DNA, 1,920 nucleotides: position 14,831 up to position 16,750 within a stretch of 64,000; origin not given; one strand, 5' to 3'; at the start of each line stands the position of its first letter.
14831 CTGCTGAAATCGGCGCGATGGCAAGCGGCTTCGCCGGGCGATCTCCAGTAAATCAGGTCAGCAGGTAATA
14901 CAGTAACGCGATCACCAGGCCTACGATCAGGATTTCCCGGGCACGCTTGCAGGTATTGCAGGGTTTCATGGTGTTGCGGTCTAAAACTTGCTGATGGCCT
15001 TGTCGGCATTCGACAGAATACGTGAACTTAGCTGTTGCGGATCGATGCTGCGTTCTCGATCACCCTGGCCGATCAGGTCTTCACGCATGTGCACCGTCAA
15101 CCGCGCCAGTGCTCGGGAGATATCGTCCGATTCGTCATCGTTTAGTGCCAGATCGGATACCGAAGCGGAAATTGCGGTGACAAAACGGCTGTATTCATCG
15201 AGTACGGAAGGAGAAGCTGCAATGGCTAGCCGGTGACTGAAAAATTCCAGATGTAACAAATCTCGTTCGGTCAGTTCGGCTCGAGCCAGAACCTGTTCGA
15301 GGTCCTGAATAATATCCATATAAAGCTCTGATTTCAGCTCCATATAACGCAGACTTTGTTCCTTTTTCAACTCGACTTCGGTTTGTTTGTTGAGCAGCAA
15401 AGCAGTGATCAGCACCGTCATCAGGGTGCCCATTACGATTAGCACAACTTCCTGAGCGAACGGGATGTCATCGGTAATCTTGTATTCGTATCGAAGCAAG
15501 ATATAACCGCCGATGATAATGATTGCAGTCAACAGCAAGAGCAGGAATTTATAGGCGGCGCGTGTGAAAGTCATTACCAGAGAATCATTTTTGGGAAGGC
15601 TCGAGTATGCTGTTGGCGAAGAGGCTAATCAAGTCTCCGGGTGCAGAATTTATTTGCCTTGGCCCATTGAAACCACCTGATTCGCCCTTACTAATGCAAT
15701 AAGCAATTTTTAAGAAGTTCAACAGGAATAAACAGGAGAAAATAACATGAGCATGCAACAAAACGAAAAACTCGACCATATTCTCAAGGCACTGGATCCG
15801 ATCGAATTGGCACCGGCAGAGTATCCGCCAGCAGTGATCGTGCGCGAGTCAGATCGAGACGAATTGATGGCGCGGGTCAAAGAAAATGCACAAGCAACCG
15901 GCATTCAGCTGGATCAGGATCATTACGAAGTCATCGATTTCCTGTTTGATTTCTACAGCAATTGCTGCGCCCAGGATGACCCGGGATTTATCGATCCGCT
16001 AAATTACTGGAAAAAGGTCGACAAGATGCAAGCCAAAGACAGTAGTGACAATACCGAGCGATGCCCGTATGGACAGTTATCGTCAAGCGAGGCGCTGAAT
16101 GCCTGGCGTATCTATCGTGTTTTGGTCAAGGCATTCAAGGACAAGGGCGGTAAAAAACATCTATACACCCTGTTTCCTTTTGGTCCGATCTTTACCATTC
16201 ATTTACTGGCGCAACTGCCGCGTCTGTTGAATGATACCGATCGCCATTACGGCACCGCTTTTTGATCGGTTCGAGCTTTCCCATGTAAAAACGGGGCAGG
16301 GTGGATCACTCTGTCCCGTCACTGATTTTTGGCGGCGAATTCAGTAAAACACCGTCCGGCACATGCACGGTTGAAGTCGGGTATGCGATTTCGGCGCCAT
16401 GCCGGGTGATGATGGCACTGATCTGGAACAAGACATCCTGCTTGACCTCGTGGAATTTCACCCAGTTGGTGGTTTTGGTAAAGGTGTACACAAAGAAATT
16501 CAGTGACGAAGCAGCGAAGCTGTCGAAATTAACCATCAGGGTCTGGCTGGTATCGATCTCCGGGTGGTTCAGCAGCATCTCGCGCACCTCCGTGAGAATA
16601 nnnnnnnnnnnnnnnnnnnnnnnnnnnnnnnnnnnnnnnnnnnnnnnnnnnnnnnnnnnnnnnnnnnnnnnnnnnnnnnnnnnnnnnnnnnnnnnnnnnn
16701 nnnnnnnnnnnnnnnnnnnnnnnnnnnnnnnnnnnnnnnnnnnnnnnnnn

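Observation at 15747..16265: DsrC/TusE-family paralog with an N-terminal extension and no catalytic C-terminal cysteines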

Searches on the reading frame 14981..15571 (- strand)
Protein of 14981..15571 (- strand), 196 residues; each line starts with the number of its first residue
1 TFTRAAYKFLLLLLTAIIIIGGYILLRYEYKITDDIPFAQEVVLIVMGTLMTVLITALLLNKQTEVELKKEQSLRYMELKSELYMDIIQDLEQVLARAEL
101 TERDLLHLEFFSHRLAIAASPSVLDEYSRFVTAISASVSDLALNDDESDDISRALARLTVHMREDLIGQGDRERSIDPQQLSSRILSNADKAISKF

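Call 28: search_protein_families(library=ncbifam, proteins=[window:14981-15571:-], max_evalue=0.001)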
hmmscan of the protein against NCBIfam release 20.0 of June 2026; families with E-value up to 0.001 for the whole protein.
window:14981-15571:- (196 aa): 0 families

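Call 38: search_protein_families(library=pfam, proteins=[window:14981-15571:-], max_evalue=0.001)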
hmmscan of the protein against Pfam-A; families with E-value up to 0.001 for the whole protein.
window:14981-15571:- (196 aa): 0 families

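Call 77: search_protein_families(library=padloc, proteins=[window:14981-15571:-], max_evalue=0.01)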
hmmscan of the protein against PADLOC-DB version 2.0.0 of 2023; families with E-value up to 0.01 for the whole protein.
window:14981-15571:- (196 aa): 0 families

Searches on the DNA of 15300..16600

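Call 76: search_rna_families(source=window, start=15300, end=16600, threshold=evalue, max_evalue=1)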
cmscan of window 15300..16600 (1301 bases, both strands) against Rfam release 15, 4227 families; matches with E-value up to 1: 0.
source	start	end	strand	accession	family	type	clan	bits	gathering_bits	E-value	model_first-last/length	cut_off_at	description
